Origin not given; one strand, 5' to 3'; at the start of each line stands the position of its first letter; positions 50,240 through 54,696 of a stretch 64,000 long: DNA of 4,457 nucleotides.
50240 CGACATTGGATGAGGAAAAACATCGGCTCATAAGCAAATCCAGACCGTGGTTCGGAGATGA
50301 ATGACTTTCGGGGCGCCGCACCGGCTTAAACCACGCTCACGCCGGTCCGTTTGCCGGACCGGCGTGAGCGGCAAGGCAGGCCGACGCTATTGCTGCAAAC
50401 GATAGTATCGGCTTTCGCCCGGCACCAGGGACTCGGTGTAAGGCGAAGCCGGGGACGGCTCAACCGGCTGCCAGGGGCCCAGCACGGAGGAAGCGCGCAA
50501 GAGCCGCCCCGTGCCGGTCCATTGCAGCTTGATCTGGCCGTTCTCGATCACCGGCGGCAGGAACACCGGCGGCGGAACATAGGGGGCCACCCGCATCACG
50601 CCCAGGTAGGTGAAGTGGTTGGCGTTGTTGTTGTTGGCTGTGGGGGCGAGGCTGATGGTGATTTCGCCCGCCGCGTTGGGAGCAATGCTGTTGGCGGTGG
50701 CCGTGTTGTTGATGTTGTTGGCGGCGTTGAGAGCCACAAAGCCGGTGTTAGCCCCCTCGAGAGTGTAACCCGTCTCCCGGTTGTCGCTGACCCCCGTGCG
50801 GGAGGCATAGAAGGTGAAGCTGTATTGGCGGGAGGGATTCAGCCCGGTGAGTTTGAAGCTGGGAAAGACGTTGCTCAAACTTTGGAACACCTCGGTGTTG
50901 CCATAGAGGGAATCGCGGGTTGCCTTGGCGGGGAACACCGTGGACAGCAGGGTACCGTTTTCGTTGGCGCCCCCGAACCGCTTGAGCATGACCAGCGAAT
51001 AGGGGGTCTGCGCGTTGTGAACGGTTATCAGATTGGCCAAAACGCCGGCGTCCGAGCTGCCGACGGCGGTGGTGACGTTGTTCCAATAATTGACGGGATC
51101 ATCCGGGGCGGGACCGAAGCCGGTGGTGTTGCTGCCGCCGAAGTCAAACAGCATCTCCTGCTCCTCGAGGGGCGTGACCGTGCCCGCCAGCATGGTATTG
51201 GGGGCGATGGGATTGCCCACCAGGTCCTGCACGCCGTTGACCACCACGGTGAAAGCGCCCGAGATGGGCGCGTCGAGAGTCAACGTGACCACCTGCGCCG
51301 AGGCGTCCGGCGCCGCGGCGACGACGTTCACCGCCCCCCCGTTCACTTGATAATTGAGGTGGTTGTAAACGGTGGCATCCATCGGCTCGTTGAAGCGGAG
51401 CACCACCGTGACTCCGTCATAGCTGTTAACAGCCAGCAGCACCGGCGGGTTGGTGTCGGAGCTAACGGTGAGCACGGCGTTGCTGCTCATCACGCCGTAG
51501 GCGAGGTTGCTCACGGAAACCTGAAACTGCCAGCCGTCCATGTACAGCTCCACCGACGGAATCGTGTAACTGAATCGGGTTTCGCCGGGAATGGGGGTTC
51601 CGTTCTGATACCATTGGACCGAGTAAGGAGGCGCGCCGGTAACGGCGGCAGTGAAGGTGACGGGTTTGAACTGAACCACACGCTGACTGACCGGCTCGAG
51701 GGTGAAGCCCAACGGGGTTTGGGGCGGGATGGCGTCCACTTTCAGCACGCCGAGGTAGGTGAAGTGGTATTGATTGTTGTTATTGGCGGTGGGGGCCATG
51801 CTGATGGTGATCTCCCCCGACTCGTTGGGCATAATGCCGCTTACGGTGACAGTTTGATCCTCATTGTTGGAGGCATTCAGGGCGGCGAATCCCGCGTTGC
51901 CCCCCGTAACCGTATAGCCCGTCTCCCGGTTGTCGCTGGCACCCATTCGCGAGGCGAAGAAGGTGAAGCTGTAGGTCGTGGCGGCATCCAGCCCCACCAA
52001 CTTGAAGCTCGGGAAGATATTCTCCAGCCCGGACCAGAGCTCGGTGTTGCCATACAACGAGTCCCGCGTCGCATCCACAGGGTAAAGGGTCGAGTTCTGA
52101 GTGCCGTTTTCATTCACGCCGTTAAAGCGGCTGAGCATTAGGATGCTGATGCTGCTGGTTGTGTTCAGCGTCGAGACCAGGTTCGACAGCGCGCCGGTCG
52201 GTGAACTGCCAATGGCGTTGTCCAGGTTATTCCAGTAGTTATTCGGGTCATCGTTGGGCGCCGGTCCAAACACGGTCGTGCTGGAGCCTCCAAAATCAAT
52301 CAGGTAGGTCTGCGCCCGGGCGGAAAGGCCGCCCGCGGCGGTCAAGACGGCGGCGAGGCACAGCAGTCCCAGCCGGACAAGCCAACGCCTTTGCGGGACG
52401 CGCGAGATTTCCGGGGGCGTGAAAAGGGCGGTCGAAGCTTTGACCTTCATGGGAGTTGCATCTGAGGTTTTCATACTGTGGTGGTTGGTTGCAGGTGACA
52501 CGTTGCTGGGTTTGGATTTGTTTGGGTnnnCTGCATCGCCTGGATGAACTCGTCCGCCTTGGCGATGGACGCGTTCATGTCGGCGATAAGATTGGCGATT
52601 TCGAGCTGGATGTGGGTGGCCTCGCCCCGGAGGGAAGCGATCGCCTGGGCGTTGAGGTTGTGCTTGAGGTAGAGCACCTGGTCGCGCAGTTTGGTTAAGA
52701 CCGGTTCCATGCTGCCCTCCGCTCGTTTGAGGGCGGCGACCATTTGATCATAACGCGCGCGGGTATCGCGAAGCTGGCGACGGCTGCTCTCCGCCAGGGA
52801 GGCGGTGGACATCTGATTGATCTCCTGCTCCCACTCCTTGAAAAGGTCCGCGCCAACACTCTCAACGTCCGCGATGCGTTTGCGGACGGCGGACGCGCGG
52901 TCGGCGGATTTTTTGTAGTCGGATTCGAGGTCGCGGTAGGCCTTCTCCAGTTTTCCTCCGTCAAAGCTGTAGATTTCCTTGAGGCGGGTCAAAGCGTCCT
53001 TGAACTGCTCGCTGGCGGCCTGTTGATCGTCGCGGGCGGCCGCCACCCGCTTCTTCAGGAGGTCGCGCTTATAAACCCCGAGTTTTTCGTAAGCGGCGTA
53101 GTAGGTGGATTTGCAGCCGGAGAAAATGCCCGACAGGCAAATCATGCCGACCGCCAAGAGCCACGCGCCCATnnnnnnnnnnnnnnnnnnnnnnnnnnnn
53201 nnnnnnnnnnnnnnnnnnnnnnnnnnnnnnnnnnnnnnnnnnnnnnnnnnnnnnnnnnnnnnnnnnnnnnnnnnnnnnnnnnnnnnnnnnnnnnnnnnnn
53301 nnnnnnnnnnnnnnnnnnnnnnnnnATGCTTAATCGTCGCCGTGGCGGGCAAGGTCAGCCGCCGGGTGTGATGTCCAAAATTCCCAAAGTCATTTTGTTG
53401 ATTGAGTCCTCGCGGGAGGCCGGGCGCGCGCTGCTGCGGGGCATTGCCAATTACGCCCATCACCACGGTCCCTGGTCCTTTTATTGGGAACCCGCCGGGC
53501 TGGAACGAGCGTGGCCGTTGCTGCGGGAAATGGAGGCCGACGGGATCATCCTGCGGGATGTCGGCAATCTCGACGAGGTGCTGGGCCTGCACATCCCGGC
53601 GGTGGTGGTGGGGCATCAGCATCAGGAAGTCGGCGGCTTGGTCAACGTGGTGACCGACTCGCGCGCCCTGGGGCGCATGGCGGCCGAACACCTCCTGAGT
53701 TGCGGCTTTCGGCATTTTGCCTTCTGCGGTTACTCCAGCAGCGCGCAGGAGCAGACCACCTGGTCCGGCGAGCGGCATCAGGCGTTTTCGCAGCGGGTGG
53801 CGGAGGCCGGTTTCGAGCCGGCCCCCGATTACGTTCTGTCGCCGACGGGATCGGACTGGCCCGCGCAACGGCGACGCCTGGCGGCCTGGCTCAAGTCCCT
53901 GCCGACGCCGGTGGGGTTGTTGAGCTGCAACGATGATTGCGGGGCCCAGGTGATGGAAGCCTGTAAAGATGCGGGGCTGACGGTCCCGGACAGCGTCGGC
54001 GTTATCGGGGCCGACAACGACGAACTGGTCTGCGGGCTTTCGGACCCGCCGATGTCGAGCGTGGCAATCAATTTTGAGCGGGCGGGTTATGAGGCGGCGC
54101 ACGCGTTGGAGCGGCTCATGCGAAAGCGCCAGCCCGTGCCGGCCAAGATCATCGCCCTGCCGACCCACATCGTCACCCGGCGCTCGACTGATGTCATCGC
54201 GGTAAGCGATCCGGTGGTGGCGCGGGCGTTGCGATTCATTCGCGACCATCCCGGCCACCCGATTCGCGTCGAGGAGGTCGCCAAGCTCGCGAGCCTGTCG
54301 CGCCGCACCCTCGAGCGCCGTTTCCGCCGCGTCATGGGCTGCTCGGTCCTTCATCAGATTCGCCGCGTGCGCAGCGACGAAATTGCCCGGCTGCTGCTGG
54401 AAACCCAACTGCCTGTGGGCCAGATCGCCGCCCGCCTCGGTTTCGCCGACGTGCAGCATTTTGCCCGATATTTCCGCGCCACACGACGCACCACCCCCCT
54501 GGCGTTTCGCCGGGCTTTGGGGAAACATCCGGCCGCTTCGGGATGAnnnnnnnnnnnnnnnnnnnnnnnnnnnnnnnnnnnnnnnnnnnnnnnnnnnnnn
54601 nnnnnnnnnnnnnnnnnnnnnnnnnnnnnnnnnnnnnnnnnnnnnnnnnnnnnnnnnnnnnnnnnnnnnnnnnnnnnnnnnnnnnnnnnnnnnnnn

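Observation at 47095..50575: Three consecutive giant secreted proteins share a C-terminal ~55-aa tail ending [FY]YR[LA]xQ - candidate sorting/anchoring tag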

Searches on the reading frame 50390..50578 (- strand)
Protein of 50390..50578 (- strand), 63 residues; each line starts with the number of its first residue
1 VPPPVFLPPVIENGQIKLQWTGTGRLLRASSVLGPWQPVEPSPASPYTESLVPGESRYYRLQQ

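Call 43: find_related_loci(query=A3, collection=genome_contigs, flank=10000)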
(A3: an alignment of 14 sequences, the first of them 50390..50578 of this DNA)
Query A3 (63 aa) in genome_contigs; peptide patterns used: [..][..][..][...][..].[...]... (x = any residue, [..] = any of these).
17 stretches matched a pattern; 7 encode a relative of the query (tblastn E <= 1e-3); 7 distinct loci.
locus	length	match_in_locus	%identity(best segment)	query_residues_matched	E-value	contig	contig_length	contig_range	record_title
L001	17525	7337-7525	68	1-63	2e-26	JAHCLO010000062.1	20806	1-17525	MAG: Verrucomicrobiia bacterium isolate TGS_VER2 VER2_62, whole genome shotgun sequence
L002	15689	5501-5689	65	1-63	1e-24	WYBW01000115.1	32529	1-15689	MAG: Verrucomicrobiia bacterium isolate VER1 k127_406503, whole genome shotgun sequence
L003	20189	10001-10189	62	1-63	3e-23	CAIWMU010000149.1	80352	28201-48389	MAG: uncultured Verrucomicrobia subdivision 3 bacterium isolate Loclat_bin-04207 genome assembly, contig: bin-04207:149/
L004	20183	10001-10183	61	3-63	3e-23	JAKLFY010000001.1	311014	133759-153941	MAG: Verrucomicrobia bacterium isolate RA.bin27 RA.bin27_1, whole genome shotgun sequence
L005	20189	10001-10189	62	1-63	4e-23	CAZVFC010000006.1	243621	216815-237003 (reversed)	MAG TPA_asm: uncultured Verrucomicrobiota bacterium isolate binchicken_co66_227 genome assembly, contig: NODE_55_length_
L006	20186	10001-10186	56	1-62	2e-21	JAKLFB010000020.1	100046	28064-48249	MAG: Verrucomicrobia bacterium isolate RA.bin147 RA.bin147_20, whole genome shotgun sequence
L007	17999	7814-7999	84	2-63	8e-32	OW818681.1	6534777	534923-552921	metagenome genome assembly, chromosome: 1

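Call 77: find_related_loci(query=A3, collection=metagenome_contigs, flank=10000)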
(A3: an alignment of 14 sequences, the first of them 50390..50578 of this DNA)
Query A3 (63 aa) in metagenome_contigs; peptide patterns used: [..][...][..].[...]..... (x = any residue, [..] = any of these).
47 stretches matched a pattern; 8 encode a relative of the query (tblastn E <= 1e-3); 8 distinct loci.
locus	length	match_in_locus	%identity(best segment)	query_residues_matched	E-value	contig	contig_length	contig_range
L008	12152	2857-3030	66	6-63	2e-24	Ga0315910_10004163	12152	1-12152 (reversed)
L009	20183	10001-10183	61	3-63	2e-23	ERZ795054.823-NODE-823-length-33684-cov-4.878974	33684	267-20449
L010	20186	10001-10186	56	1-62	2e-21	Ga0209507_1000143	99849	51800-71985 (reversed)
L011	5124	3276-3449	55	6-63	3e-21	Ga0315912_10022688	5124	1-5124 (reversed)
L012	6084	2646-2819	34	6-61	9e-8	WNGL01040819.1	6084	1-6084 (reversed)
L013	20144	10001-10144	44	14-63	2e-7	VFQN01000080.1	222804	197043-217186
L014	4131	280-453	37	1-61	6e-6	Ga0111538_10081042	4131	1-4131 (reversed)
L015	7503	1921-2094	37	1-61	1e-5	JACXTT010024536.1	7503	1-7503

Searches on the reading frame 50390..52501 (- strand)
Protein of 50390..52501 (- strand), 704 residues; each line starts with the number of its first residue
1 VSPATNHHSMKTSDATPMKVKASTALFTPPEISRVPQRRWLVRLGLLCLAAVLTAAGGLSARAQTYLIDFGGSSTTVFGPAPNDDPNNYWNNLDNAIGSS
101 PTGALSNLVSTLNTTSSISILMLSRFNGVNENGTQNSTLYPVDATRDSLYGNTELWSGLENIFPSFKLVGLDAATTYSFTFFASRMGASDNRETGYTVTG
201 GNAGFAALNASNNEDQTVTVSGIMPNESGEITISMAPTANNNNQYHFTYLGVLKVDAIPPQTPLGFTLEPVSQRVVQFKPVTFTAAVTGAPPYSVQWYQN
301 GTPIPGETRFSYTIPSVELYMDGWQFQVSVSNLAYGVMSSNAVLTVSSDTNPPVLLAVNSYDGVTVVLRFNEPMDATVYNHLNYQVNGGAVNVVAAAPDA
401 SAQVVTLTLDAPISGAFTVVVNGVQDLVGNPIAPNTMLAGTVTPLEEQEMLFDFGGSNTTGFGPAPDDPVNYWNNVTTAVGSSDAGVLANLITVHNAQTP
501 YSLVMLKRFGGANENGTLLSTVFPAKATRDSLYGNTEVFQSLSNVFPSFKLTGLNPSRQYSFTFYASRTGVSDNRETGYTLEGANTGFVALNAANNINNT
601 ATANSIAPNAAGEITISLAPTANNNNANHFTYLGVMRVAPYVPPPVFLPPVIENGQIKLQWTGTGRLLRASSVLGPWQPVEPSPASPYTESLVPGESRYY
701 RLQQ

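Call 7: search_protein_families(library=pfam, proteins=[window:50390-52501:-], max_evalue=0.1)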
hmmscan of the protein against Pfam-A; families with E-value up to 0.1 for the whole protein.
window:50390-52501:- (704 aa): 7 families
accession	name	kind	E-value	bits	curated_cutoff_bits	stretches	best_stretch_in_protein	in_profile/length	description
PF13895.12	Ig_2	-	9.8e-06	26.2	27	1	267-342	3-75/79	Immunoglobulin domain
PF07679.22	I-set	-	5.9e-05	23.5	23.7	1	266-314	3-51/90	Immunoglobulin I-set domain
PF16874.11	Glyco_hydro_36C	-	0.0002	22.2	27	0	538-584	21-55/77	Glycosyl hydrolase family 36 C-terminal domain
PF13927.12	Ig_3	-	0.00031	21.6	30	1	266-320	4-67/78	Immunoglobulin domain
PF00041.27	fn3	-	0.00041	20.9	25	0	548-569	50-71/84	Fibronectin type III domain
PF13753.12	SWM_repeat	-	0.00078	20.1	27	1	349-421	2-79/86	Putative flagellar system-associated repeat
PF16656.11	Pur_ac_phosph_N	-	0.057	14.4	30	0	547-573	61-87/93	Purple acid Phosphatase, N-terminal domain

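Call 8: search_protein_families(library=ncbifam, proteins=[window:50390-52501:-], max_evalue=0.1)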
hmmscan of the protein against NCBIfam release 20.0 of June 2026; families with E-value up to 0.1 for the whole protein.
window:50390-52501:- (704 aa): 0 families

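Call 16: find_homologous_proteins(query=window:50390-52501:-, max_evalue=0.00001)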
Query window:50390-52501:- (704 aa): 400 proteins with E <= 0.00001 among 8000 candidates; the best 120 are listed.
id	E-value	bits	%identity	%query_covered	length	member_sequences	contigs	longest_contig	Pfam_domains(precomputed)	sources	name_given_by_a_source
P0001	0.0e+0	1524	100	98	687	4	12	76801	PF13895.13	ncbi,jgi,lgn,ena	jgi:hypothetical protein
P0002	0.0e+0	1308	59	86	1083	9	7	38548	PF07679.23,PF13895.13,PF13205.13,PF13927.13,PF08205.19,PF16874.12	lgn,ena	-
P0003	0.0e+0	1257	90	89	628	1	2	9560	-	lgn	-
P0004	0.0e+0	1187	80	93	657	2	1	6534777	PF13895.13,PF13927.13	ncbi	-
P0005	0.0e+0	1086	57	91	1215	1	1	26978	PF07679.23,PF26974.1,PF13927.13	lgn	-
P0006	0.0e+0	1067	55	84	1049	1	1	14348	PF07679.23,PF13895.13,PF13205.13,PF13927.13,PF13753.13,PF00041.28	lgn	-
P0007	0.0e+0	1048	70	95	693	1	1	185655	-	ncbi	-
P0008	4.9e-296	1002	68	97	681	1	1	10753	-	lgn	-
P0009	2.0e-292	990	66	97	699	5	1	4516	PF07679.23,PF13927.13,PF13753.13,PF00041.28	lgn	-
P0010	1.8e-288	977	69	91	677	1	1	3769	-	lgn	-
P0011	4.5e-288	976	68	91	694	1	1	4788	PF13753.13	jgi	-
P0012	4.1e-287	972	68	93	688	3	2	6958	PF07679.23,PF13927.13,PF13753.13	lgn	-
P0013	2.2e-286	970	67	91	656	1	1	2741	PF07679.23,PF13895.13,PF13927.13,PF13753.13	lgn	-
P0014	2.6e-285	966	43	91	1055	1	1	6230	PF07679.23,PF13895.13,PF00801.27,PF13927.13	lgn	-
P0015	9.6e-284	961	67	92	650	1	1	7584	PF07679.23,PF13895.13,PF13927.13,PF13753.13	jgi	jgi:hypothetical protein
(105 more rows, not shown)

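Call 63: predict_structure(alignment_id=A5)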
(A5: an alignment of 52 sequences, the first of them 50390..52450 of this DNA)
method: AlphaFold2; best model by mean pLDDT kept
length: 687 residues; sequences in the alignment: 52
mean_pLDDT: 90.8   pTM: 0.57
mean pLDDT of the five models: 90.8, 90.8, 89.0, 89.1, 88.6
residues with pLDDT >= 90: 550; 70-90: 91; 50-70: 19; < 50: 27
segments of 3 or more residues with pLDDT < 50: 1-11, 13-20, 38-44
pLDDT, mean of each block of 10 residues (from residue 1): 35 42 54 56 65 90 86 95 93 90 97 93 92 96 97 93 96 96 98 96 96 98 97 97 88 96 94 88 94 93 96 90 97 94 96 96 97 96 93 96 96 96 94 93 90 94 94 96 97 94 93 95 93 97 97 93 98 96 96 98 97 97 88 90 88 92 90 87 89
secondary structure, 60 per line:
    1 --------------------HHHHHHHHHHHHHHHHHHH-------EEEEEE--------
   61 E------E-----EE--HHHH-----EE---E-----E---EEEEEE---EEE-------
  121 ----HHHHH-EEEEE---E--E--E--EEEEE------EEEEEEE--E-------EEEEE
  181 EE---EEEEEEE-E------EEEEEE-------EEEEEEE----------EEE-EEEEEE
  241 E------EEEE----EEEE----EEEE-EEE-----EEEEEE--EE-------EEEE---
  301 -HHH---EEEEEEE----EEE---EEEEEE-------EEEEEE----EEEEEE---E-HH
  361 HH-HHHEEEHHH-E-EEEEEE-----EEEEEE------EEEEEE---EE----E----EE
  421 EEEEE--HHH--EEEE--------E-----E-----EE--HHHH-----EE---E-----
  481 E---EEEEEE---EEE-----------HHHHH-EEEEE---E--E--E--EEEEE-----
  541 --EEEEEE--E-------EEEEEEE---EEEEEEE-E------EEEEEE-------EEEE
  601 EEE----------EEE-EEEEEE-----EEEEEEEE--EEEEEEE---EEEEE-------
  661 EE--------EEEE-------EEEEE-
elements in order (helices of 4 or more, strands of 3 or more residues): H21-39 E47-52 H78-81 E102-107 E111-113 H125-129 E131-135 E148-152 E159-165 E176-182 E186-192 E201-206 E214-220 E231-233 E235-241 E248-251 E256-259 E264-267 E269-271 E277-282 E294-297 E308-314 E319-321 E325-330 E338-343 E348-353 H359-362 E367-369 E376-381 E387-392 E399-404 E419-425 E433-436 H461-464 E485-490 E494-496 H508-512 E514-518 E531-535 E543-548 E559-565 E569-575 E584-589 E597-603 E614-616 E618-623 E629-636 E639-645 E649-653 E671-674 E682-686

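Call 65: fold_search(model_id=the predicted structure, library=pdb)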
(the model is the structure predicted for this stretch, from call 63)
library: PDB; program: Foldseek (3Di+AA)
matches with E <= 10: 1997; with E <= 0.001: 336
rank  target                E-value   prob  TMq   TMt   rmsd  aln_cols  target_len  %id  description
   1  2v5y                  1.3e-10  1.00  0.13  0.15  39.0       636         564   11  Crystal structure of the receptor protein tyrosine phosphatase mu ectodomain (released 2007-09-11)
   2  4u7m                  1.9e-09  1.00  0.12  0.27  18.8       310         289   12  LRIG1 extracellular domain: Structure and Function Analysis (released 2015-04-08)
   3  8k53_A                3.0e-09  1.00  0.17  0.16  37.9       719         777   10  Structure of the Dimeric Human CNTN2 Ig 1-6-FNIII 1-2 Domain in an Asymmetric State (released 2023-12-06)
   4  5k6w_A                3.4e-09  1.00  0.13  0.17  28.5       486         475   11  Sidekick-1 immunoglobulin domains 1-5 (released 2016-09-28)
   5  3dmk_B                5.3e-09  1.00  0.15  0.15  19.7       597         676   13  Crystal structure of Down Syndrome Cell Adhesion Molecule (DSCAM) isoform 1.30.30, N-terminal eight Ig domains (released 2008-10-07)
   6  6iaa_A                6.2e-09  1.00  0.14  0.12  37.9       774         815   11  hRobo2 ectodomain (released 2019-03-13)
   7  3dmk_A                9.7e-09  1.00  0.15  0.14  28.1       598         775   14  Crystal structure of Down Syndrome Cell Adhesion Molecule (DSCAM) isoform 1.30.30, N-terminal eight Ig domains (released 2008-10-07)
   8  8a1f_B                1.2e-08  1.00  0.13  0.23  19.0       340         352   14  Human PTPRK N-terminal domains MAM-Ig-FN1 (released 2023-03-15)
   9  5i99                  1.4e-08  1.00  0.13  0.21  29.5       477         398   11  Crystal structure of mouse CNTN3 Ig5-Fn2 domains (released 2016-08-31)
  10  4yfg_A                1.5e-08  1.00  0.14  0.18  29.0       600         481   11  Crystal structure of PTP delta meA3/meB minus variant Ig1-Fn1 (released 2015-05-06)
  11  8a1f_A                1.5e-08  1.00  0.12  0.22  19.3       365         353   12  Human PTPRK N-terminal domains MAM-Ig-FN1 (released 2023-03-15)
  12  6fwx_A                1.9e-08  1.00  0.14  0.42   9.6       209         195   19  Chimeric titin Z1Z2-Z1Z2 tandem (Z1212) functionalized with a GRGDS exogenous peptide from fibronectin (released 2019-03-27)
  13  4yfd_A                1.9e-08  1.00  0.13  0.17  38.4       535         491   11  Crystal structure PTP delta Ig1-Fn2 in complex with IL-1RAcP (released 2015-05-06)
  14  6dle_A                2.4e-08  1.00  0.12  0.28  15.8       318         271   13  Crystal structure of IgLON5 homodimer (released 2019-04-10)
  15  3b43                  2.7e-08  1.00  0.12  0.14  39.7       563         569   11  I-band fragment I65-I70 from titin (released 2008-01-22)
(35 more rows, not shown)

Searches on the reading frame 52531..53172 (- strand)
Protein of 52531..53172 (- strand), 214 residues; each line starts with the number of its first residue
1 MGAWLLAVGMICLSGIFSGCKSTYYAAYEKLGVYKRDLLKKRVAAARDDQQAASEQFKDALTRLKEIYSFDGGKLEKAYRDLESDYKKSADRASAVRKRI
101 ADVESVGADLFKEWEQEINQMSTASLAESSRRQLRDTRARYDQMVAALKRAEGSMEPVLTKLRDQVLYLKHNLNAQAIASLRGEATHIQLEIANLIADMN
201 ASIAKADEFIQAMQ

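Call 70: search_protein_families(library=pfam, proteins=[window:52531-53172:-], max_evalue=0.01)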
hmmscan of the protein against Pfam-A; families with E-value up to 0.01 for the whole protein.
window:52531-53172:- (214 aa): 1 family
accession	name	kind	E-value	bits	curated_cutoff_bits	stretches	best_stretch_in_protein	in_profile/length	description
PF11172.13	DUF2959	-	5.3e-74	249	26.8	1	24-213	1-190/190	Protein of unknown function (DUF2959)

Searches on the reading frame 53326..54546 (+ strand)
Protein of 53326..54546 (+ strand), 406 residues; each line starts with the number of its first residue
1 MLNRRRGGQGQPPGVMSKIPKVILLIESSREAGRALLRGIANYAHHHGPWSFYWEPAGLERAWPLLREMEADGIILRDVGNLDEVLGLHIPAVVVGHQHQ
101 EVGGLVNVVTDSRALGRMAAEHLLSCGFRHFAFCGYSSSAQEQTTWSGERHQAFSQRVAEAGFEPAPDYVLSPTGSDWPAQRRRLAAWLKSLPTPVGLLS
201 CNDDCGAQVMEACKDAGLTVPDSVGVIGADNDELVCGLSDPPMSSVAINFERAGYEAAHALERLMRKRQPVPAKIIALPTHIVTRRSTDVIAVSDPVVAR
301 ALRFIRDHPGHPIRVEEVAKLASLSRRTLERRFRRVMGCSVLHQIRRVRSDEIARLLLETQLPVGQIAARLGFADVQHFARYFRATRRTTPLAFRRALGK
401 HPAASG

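Call 39: search_protein_families(library=pfam, proteins=[window:53326-54546:+], max_evalue=0.001)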
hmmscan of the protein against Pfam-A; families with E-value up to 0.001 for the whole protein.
window:53326-54546:+ (406 aa): 4 families
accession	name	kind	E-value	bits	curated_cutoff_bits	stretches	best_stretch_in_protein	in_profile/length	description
PF13377.12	Peripla_BP_3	-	1.7e-37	129.5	26.5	1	120-288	1-167/167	Periplasmic binding protein-like domain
PF12833.13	HTH_18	-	1.3e-21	77.1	33.6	1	319-396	2-79/80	Helix-turn-helix domain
PF00165.29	HTH_AraC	-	1.9e-12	47.4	26.6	1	305-340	1-36/42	Bacterial regulatory helix-turn-helix proteins, AraC family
PF13407.12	Peripla_BP_4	-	3.9e-09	36.9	35.1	1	90-267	81-256/258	Periplasmic binding protein domain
